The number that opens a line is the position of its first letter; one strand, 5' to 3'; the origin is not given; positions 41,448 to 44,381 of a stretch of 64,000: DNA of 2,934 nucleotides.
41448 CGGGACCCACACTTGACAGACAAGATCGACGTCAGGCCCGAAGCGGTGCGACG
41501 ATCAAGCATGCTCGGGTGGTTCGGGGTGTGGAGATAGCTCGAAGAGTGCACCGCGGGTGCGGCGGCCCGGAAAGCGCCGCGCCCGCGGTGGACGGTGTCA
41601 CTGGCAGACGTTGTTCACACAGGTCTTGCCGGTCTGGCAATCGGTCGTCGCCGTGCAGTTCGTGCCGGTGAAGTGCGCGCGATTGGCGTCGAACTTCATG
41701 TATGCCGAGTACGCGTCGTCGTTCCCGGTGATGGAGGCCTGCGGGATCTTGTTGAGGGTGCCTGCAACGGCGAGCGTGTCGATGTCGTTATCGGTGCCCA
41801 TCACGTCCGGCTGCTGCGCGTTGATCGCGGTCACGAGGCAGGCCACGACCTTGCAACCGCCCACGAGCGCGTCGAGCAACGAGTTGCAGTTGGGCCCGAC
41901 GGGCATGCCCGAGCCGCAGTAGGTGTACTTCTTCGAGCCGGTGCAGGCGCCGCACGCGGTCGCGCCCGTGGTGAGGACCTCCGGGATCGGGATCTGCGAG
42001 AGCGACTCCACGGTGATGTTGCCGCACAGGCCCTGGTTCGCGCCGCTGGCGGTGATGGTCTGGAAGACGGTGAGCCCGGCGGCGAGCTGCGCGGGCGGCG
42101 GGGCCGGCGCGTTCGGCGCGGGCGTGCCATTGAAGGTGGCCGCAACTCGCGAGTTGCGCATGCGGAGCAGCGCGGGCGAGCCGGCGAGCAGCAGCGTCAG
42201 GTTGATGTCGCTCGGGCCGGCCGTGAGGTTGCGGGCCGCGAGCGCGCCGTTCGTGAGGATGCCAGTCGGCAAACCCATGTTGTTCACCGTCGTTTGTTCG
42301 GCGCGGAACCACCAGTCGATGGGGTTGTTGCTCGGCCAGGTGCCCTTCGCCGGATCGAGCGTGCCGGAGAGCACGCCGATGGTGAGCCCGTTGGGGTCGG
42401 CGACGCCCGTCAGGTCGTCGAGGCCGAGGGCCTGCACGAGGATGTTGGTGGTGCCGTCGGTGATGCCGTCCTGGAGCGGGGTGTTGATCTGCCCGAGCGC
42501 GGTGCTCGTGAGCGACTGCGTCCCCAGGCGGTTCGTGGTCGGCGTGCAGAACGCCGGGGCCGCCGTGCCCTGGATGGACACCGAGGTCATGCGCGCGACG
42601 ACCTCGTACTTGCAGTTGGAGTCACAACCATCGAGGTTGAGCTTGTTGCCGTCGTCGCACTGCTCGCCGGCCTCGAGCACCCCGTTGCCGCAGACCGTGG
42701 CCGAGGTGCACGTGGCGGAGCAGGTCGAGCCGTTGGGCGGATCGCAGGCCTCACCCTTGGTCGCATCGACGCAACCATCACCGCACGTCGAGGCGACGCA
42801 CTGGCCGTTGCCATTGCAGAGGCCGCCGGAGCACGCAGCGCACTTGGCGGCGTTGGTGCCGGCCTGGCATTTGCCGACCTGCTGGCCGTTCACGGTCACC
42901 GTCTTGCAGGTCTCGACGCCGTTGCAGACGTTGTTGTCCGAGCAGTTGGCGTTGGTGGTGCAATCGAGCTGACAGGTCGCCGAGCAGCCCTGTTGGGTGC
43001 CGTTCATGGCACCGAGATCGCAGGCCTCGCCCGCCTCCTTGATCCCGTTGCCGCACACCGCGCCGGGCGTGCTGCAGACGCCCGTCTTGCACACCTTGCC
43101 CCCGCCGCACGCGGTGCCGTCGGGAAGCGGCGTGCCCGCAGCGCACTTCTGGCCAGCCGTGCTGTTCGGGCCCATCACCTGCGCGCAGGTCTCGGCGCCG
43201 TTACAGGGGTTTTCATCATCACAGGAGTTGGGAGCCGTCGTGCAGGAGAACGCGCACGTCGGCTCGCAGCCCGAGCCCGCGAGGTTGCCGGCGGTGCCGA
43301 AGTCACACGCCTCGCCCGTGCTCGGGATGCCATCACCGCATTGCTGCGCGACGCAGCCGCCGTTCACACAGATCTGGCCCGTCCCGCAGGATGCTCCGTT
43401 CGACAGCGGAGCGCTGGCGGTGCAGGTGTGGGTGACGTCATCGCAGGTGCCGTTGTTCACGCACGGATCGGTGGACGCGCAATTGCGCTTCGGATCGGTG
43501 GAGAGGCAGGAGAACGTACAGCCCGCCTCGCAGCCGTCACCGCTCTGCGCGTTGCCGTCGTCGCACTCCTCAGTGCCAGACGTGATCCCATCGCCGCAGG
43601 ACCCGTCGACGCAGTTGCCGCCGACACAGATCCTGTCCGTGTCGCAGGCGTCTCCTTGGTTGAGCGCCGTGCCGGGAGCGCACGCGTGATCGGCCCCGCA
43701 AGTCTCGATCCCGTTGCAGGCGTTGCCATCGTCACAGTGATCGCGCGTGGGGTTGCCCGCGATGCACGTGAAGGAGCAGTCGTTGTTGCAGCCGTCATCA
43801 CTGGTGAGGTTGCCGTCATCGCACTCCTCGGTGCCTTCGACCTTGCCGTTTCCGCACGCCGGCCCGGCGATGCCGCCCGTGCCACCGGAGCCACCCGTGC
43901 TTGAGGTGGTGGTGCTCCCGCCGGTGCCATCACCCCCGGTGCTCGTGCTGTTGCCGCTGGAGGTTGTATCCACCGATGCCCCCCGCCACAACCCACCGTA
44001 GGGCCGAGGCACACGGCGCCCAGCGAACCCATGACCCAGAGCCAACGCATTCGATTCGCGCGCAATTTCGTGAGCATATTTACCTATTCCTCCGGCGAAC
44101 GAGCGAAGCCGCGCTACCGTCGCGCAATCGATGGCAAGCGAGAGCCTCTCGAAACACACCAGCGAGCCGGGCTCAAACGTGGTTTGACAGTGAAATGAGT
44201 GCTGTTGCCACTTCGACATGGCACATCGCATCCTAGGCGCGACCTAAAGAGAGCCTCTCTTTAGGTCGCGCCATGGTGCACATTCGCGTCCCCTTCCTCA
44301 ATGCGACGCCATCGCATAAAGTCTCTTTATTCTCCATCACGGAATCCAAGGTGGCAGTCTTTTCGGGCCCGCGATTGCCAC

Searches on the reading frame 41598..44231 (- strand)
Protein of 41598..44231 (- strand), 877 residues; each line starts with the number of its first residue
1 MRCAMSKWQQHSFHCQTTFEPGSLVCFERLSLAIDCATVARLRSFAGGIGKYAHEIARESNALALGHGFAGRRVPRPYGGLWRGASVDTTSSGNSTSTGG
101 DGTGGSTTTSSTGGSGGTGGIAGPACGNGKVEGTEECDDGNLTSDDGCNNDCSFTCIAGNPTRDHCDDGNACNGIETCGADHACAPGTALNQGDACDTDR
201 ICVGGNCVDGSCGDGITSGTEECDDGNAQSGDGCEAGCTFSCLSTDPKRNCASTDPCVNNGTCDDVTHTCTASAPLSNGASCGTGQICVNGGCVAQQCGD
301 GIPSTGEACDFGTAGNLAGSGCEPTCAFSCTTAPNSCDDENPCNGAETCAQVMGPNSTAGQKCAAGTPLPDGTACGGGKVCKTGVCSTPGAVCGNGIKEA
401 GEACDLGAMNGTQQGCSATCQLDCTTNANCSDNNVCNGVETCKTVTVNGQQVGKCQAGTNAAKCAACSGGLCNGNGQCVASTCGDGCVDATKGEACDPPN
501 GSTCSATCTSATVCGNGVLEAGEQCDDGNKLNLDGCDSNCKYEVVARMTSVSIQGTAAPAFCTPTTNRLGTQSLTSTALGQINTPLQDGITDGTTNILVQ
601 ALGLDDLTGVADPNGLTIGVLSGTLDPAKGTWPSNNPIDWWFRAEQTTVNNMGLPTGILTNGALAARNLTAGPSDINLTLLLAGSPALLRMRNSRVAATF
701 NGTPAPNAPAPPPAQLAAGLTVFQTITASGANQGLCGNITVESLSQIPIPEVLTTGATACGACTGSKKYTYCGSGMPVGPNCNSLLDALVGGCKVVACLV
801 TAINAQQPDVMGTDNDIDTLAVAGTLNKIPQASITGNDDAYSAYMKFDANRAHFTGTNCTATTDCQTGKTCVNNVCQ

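Call 78: search_protein_families(library=pfam, proteins=[window:41598-44231:-], max_evalue=0.0001)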
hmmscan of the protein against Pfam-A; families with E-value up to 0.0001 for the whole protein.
window:41598-44231:- (877 aa): 1 family
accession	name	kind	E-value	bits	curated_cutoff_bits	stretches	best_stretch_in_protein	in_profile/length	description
PF13948.11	DUF4215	-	1.5e-12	48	27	3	124-152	19-46/47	Domain of unknown function (DUF4215)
